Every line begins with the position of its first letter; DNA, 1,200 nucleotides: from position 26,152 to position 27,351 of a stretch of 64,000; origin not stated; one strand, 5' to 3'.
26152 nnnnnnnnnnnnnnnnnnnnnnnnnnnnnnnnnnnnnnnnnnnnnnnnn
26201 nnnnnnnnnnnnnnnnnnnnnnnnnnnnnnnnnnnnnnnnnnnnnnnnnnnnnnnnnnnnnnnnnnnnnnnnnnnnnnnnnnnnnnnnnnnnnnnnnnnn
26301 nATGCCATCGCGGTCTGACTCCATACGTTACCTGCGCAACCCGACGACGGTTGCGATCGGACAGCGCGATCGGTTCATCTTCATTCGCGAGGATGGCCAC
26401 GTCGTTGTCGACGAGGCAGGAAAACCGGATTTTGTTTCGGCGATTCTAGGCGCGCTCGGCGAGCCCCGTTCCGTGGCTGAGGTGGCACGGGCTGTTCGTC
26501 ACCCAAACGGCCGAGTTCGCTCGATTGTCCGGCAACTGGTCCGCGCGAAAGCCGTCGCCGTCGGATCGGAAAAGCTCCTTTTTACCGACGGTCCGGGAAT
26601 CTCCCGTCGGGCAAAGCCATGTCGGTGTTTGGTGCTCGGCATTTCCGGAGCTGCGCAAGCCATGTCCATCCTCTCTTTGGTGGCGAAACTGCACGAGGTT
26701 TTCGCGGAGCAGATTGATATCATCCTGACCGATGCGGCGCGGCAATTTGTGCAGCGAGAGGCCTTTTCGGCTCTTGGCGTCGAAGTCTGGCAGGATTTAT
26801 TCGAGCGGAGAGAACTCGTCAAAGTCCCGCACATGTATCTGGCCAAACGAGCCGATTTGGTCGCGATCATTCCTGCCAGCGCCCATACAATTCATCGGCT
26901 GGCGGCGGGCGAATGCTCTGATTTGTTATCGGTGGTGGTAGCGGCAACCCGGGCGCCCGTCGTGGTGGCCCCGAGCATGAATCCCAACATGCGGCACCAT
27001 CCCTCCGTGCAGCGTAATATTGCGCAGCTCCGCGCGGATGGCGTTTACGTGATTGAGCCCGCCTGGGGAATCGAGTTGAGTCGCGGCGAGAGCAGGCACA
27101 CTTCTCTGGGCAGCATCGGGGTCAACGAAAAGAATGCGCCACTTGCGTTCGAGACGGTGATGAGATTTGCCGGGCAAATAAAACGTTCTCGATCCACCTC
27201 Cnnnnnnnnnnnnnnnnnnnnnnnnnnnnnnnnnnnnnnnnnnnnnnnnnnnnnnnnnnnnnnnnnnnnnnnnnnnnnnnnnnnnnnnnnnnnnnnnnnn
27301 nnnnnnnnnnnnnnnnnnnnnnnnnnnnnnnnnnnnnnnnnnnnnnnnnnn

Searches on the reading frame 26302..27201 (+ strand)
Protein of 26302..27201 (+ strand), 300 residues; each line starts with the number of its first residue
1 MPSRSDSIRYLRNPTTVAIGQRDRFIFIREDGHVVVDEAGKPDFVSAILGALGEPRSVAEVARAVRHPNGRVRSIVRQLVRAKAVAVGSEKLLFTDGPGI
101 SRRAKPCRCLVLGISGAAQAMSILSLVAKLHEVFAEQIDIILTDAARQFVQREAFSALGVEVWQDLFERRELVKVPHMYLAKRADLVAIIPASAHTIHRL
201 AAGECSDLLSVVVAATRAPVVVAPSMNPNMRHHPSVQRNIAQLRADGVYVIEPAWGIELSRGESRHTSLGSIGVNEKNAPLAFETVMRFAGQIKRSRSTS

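Call 43: find_homologous_proteins(query=window:26302-27201:+)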
Query window:26302-27201:+ (300 aa): 189 proteins with E <= 0.001 among 7332 candidates; the best 120 are listed.
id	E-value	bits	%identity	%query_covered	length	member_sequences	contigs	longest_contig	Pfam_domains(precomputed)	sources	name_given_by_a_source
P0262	1.7e-84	302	53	97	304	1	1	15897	PF02441.25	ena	-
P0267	5.5e-76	274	49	93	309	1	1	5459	PF02441.25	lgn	-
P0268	6.7e-61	224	44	89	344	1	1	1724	PF02441.25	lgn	-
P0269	3.4e-58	215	42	93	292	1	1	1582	PF02441.25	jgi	jgi:phosphopantothenoylcysteine decarboxylase/phosphopantothenate--cysteine ligase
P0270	5.1e-58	215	43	95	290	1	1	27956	PF02441.25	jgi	-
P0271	2.4e-57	213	43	93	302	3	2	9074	PF02441.25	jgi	jgi:hypothetical protein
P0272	3.2e-57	212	41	97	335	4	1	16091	PF02441.25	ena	-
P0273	4.4e-57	212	44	89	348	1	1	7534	PF02441.25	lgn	-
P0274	4.6e-57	212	44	94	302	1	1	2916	PF02441.25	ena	-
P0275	8.0e-56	208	42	88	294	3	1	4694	PF02441.25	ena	-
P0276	9.0e-56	207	40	91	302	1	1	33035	PF02441.25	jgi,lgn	-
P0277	6.1e-54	201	40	96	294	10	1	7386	PF02441.25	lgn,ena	-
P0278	8.7e-54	201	43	85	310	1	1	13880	PF02441.25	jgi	jgi:hypothetical protein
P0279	9.1e-54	201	40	93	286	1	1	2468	PF02441.25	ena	-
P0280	1.1e-53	200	43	94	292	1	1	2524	PF02441.25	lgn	-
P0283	3.6e-53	199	45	87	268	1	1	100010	PF02441.25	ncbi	-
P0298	2.7e-49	186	40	89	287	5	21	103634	PF02441.25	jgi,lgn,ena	-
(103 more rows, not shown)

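Call 45: find_related_loci(query=A1, collection=metagenome_contigs, flank=8000)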
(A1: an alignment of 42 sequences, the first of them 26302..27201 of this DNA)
Query A1 (300 aa) in metagenome_contigs; peptide patterns used: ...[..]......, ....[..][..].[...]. (x = any residue, [..] = any of these).
600 stretches matched a pattern (row limit reached: there are more); 536 encode a relative of the query (tblastn E <= 1e-3); the best 80 are kept; 80 distinct loci.
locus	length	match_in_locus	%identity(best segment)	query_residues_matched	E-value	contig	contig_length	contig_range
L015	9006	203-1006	44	10-264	2e-56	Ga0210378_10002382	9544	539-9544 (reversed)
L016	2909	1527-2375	37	10-282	8e-54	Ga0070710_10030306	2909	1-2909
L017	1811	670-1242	42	107-296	7e-48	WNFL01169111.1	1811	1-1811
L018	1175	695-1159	51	105-260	2e-48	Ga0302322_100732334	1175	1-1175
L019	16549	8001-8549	45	89-270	1e-37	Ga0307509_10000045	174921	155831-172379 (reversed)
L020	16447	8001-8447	40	108-256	4e-29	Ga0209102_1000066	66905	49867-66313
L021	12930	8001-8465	34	107-260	5e-29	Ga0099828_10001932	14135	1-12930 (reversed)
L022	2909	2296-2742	39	108-256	5e-28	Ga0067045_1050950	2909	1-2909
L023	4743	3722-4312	37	68-271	5e-28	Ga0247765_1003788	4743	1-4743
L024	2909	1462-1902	45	108-256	6e-27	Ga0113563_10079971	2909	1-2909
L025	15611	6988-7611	36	72-287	1e-26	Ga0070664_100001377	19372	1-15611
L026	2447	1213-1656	41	108-257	9e-27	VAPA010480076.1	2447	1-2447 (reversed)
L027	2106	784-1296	37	108-272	1e-26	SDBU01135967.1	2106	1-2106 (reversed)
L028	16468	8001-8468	39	108-264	2e-26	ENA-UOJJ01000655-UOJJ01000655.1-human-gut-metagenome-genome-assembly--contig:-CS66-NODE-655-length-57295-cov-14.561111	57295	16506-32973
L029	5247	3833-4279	37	108-256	2e-26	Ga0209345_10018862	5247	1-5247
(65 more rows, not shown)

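Call 49: find_encoding_contigs(protein=P0267, flank=6000, max_places=2)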
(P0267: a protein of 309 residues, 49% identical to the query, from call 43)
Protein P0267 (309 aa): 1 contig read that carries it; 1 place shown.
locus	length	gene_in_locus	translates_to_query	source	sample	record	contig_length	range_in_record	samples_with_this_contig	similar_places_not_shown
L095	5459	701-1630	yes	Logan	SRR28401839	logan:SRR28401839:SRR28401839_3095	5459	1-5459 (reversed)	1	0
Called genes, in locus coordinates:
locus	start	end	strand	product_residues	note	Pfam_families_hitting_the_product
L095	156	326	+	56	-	-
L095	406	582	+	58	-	-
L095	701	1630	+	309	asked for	PF02441:Flavoprotein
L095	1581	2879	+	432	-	PF05147:LANC_like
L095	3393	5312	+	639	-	PF07995:GSDH, PF07452:CHRD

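Call 50: find_encoding_contigs(protein=P0270, flank=8000, max_places=2)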
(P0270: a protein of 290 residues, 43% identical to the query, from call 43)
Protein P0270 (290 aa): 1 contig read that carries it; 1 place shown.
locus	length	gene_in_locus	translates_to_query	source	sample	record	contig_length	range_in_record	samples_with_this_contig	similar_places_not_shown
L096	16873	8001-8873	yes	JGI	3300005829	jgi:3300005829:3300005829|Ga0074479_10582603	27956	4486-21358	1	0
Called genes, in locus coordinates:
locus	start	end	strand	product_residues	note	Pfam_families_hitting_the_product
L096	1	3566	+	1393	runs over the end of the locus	PF00069:Pkinase, PF07714:PK_Tyr_Ser-Thr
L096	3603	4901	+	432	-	PF13557:Phenol_MetA_deg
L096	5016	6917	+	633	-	PF13522:GATase_6 (weak), PF13537:GATase_7, PF00733:Asn_synthase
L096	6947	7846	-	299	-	PF04116:FA_hydroxylase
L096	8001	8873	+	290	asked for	PF02441:Flavoprotein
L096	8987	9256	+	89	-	PF05402:PqqD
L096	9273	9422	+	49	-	-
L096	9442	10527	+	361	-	-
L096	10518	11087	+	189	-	-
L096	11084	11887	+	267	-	PF04305:DUF455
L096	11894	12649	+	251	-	PF04305:DUF455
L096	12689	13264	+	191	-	-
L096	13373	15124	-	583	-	PF00884:Sulfatase, PF01663:Phosphodiest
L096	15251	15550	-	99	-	PF07045:DUF1330 (weak)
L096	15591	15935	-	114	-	PF01740:STAS, PF13466:STAS_2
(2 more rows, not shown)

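Call 51: find_encoding_contigs(protein=P0272, flank=8000, max_places=2)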
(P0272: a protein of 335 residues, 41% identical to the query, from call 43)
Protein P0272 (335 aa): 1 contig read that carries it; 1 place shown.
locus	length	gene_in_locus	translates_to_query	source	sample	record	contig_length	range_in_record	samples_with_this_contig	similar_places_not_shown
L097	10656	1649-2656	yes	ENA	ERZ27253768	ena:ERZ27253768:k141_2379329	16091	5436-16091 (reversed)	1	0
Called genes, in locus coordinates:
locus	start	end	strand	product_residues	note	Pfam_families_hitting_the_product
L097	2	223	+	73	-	?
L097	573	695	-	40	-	-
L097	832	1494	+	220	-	PF13560:HTH_31, PF01381:HTH_3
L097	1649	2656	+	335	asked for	PF02441:Flavoprotein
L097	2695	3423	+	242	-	PF03575:Peptidase_S51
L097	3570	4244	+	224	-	-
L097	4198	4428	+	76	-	-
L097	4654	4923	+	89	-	-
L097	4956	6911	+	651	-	PF05147:LANC_like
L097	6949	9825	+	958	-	PF04738:Lant_dehydr_N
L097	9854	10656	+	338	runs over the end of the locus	PF14028:Lant_dehydr_C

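Call 52: find_encoding_contigs(protein=P0283, flank=8000, max_places=2)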
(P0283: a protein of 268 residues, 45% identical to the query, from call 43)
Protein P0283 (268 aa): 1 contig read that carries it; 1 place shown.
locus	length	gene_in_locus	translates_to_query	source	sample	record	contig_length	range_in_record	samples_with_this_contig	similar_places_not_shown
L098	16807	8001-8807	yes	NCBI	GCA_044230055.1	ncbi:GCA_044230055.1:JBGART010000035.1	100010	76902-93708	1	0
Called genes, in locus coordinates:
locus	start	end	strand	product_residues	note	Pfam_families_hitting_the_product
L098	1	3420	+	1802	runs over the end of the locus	PF00069:Pkinase, PF07714:PK_Tyr_Ser-Thr, PF20703:nSTAND1, PF23381:Beta-prop_IFT122_1st, PF24807:WD40_CDC20-Fz, PF25172:Beta-prop_WDR3_2nd, PF25173:Beta-prop_WDR3_1st, PF25174:Beta-prop_THOC3, +87 more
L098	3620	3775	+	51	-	-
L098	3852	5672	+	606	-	PF00498:FHA (weak), PF16697:Yop-YscD_cpl (weak), PF00158:Sigma54_activat, PF07724:AAA_2 (weak), PF14532:Sigma54_activ_2, PF07728:AAA_5 (weak), PF25601:AAA_lid_14, PF02954:HTH_8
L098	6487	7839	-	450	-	PF00069:Pkinase, PF01636:APH (faint), PF03109:ABC1 (faint), PF07714:PK_Tyr_Ser-Thr, PF17667:Pkinase_fungal (weak)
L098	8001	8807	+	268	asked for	PF02441:Flavoprotein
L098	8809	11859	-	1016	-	PF04738:Lant_dehydr_N, PF14028:Lant_dehydr_C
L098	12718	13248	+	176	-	-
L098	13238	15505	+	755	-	PF03412:Peptidase_C39, PF00664:ABC_membrane, PF00005:ABC_tran, PF02463:SMC_N (faint)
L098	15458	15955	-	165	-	PF00498:FHA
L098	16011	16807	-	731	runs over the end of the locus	PF07719:TPR_2 (faint), PF13181:TPR_8 (faint), PF13414:TPR_11 (faint), PF13485:Peptidase_MA_2, PF13432:TPR_16 (weak), PF14559:TPR_19, PF13462:Thioredoxin_4, PF01323:DSBA, +2 more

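Call 62: search_solved_structures(query=window:26302-27201:+, max_evalue=0.01, show_alignments=3)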
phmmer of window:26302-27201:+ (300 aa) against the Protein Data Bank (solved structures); distinct sequences matched with E-value up to 0.01: 14.
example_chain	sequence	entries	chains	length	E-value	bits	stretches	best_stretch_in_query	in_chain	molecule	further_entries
6jls_A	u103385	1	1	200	1.5e-19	73.6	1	110-265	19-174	Putative flavoprotein decarboxylase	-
7cfu_F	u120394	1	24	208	4.2e-19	72.2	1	103-271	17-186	DNA/pantothenate metabolism flavoprotein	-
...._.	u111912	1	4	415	7e-19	71.5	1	109-256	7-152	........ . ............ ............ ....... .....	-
1qzu_A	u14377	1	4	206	5.3e-14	55.5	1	110-273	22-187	hypothetical protein MDS018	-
1p3y_1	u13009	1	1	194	1.1e-12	51.2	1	109-262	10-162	MrsD protein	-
5h75_A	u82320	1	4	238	1.2e-12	51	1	108-262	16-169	Mersacidin decarboxylase,Immunoglobulin G-binding protein A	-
1g63_A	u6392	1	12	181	1.3e-10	44.4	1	119-264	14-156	EPIDERMIN MODIFYING ENZYME EPID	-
3qjg_A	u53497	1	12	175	2.2e-10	43.7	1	112-251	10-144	Epidermin biosynthesis protein EpiD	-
1g5q_A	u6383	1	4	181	1e-09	41.5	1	119-264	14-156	EPIDERMIN MODIFYING ENZYME EPID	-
1mvl_A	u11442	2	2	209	3.1e-09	39.9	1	174-254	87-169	PPC decarboxylase AtHAL3a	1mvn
6eoa_A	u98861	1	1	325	3.7e-09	39.6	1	146-255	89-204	Phosphopantothenoylcysteine decarboxylase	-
1e20_A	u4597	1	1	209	4e-09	39.5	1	174-254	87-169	HALOTOLERANCE PROTEIN HAL3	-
6jdd_A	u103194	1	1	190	0.0048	19.6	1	130-245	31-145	Cypemycin cysteine dehydrogenase (decarboxylating)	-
6qlg_C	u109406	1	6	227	0.0049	19.5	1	87-253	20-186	Flavin prenyltransferase PAD1, mitochondrial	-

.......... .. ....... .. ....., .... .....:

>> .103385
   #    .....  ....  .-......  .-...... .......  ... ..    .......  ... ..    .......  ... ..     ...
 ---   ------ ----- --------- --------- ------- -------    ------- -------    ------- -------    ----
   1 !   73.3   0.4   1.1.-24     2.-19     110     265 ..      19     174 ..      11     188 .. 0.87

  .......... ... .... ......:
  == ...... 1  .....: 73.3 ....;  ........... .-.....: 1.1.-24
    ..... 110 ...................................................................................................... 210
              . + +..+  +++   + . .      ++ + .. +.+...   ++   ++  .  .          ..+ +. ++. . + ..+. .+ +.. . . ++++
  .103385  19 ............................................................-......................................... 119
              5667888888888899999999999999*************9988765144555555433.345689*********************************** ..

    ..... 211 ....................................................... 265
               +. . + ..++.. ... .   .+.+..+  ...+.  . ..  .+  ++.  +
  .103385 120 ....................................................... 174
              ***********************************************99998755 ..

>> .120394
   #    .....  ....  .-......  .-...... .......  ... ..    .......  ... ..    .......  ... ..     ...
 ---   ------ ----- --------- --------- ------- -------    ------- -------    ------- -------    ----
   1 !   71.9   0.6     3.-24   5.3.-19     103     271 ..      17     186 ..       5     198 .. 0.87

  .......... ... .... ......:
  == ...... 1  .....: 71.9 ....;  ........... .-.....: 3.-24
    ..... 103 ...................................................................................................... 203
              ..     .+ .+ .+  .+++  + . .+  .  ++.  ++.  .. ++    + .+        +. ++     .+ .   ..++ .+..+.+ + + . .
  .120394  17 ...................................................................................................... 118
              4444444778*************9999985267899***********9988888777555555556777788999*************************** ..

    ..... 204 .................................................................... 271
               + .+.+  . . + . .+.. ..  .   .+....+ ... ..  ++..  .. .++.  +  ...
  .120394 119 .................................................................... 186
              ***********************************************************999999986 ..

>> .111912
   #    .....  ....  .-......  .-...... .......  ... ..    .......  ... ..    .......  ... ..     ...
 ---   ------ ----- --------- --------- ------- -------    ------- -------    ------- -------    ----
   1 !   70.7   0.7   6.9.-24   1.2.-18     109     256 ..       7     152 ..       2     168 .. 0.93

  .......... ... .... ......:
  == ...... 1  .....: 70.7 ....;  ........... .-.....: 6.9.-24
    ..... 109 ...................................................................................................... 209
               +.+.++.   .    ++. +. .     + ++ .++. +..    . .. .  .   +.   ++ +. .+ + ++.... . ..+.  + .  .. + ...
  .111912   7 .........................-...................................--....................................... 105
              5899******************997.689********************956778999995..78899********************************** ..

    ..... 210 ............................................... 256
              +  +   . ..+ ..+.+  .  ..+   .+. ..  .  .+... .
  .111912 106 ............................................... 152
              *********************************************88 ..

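Call 72: predict_structure(alignment_id=A1)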
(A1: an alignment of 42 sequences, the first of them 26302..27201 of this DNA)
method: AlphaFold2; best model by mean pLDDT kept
length: 300 residues; sequences in the alignment: 42
mean_pLDDT: 90.8   pTM: 0.90
mean pLDDT of the five models: 90.8, 90.0, 90.0, 89.4, 88.2
residues with pLDDT >= 90: 239; 70-90: 34; 50-70: 26; < 50: 1
segments of 3 or more residues with pLDDT < 50: none
pLDDT, mean of each block of 10 residues (from residue 1): 74 94 95 89 94 94 96 95 86 56 88 86 92 97 95 96 94 95 98 96 97 98 93 96 98 84 66 92 97 92
secondary structure, 60 per line:
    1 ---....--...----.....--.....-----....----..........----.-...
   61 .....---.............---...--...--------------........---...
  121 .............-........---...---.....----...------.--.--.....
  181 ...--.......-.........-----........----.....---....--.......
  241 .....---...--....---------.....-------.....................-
elements in order: H4-7 E10-12 E17-21 E24-28 E34-37 H42-51 H58-65 H69-81 E85-87 E107-114 H118-133 E135-142 H152-156 E161-163 H176-183 E186-192 H194-202 H208-215 E220-224 H228-231 H234-245 E249-251 E254-257 E267-271 H279-299

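Call 75: fold_search(model_id=the predicted structure, library=pdb)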
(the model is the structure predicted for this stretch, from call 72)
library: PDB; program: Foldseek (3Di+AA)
matches with E <= 10: 1833; with E <= 0.001: 68
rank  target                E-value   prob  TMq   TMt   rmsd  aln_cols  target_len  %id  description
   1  7cfu_A                2.1e-13  1.00  0.50  0.83   3.1       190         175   28  Crystal Structure of FMN-dependent Cysteine Decarboxylases SpaF (released 2021-06-30)
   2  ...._C                4.8e-13  1.00  0.54  0.42   2.2       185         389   29  Crystal structure of Mycobacterium smegmatis CoaBC in complex with CTP and FMN (released 2020-11-25)
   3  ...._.                1.2e-12  1.00  0.54  0.43   2.6       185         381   30  Crystal structure of Mycobacterium smegmatis CoaBC in complex with CTP and FMN (released 2020-11-25)
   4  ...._D                3.0e-12  1.00  0.53  0.43   2.6       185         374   28  Crystal structure of Mycobacterium smegmatis CoaBC in complex with CTP and FMN (released 2020-11-25)
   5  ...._B                3.4e-12  1.00  0.53  0.43   2.5       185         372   29  Crystal structure of Mycobacterium smegmatis CoaBC in complex with CTP and FMN (released 2020-11-25)
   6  6jls                  4.3e-12  1.00  0.45  0.81   2.1       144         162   30  Crystal Structure of FMN-dependent Cysteine Decarboxylases TvaF from Thioviridamide Biosynthesis (released 2019-06-26)
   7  5h75_D                8.4e-12  1.00  0.54  0.71   2.2       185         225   26  Crystal structure of the MrsD-Protein A fusion protein (released 2017-06-28)
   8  1mvn                  1.0e-11  1.00  0.52  0.82   3.0       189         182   24  PPC decarboxylase mutant C175S complexed with pantothenoylaminoethenethiol (released 2003-03-04)
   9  1p3y                  1.5e-11  1.00  0.50  0.85   3.0       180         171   27  MrsD from Bacillus sp. HIL-Y85/54728 (released 2003-08-05)
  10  5h75_A                1.9e-11  1.00  0.53  0.74   2.2       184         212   26  Crystal structure of the MrsD-Protein A fusion protein (released 2017-06-28)
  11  5h75_B                1.0e-10  1.00  0.49  0.72   2.8       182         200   27  Crystal structure of the MrsD-Protein A fusion protein (released 2017-06-28)
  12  1g63_B                1.4e-10  1.00  0.51  0.85   2.8       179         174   20  PEPTIDYL-CYSTEINE DECARBOXYLASE EPID (released 2001-05-03)
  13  1e20                  1.6e-10  1.00  0.49  0.76   4.4       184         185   23  The FMN binding protein AtHal3 (released 2000-09-11)
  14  5h75_C                1.6e-10  1.00  0.47  0.67   6.4       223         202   22  Crystal structure of the MrsD-Protein A fusion protein (released 2017-06-28)
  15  6eoa                  4.3e-10  1.00  0.49  0.74   4.2       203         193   23  Crystal Structure of HAL3 from Cryptococcus neoformans (released 2018-10-31)
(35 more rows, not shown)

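Call 89: find_encoding_contigs(protein=P0298, flank=7000, max_places=6)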
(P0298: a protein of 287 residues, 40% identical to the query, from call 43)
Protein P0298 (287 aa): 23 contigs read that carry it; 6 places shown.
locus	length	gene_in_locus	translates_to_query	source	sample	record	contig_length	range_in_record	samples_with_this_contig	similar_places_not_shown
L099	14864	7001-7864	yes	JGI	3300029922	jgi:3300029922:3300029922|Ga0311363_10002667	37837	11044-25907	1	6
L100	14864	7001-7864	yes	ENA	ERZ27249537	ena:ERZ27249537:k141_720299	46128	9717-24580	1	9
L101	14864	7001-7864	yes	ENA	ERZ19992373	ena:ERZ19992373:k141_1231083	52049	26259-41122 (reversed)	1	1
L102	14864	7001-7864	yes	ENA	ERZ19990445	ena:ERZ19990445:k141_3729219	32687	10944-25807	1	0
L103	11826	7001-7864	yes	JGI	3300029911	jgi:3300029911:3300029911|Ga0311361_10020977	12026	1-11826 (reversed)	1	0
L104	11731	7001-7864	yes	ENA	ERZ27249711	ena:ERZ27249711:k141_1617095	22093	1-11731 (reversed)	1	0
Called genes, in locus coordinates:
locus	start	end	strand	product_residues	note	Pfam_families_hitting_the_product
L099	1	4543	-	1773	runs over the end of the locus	PF03412:Peptidase_C39, PF00664:ABC_membrane, PF00005:ABC_tran, PF02463:SMC_N (weak), PF00027:cNMP_binding, PF03412:Peptidase_C39, PF00664:ABC_membrane, PF00005:ABC_tran, +1 more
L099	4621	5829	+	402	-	PF07812:TfuA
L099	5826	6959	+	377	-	PF02624:YcaO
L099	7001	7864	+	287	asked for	PF02441:Flavoprotein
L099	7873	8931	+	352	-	PF00296:Bac_luciferase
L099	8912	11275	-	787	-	PF00884:Sulfatase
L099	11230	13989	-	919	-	PF00072:Response_reg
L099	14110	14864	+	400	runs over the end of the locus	PF00583:Acetyltransf_1 (weak), PF13527:Acetyltransf_9, PF13508:Acetyltransf_7, PF17668:Acetyltransf_17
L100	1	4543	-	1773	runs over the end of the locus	PF03412:Peptidase_C39, PF00664:ABC_membrane, PF00005:ABC_tran, PF02463:SMC_N (weak), PF00027:cNMP_binding, PF03412:Peptidase_C39, PF00664:ABC_membrane, PF00005:ABC_tran, +1 more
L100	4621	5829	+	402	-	PF07812:TfuA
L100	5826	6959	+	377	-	PF02624:YcaO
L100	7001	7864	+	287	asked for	PF02441:Flavoprotein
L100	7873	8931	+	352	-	PF00296:Bac_luciferase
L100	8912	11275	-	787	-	PF00884:Sulfatase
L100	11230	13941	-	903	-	PF00072:Response_reg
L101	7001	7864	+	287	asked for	PF02441:Flavoprotein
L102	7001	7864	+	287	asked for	PF02441:Flavoprotein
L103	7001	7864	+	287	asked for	PF02441:Flavoprotein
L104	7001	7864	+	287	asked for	PF02441:Flavoprotein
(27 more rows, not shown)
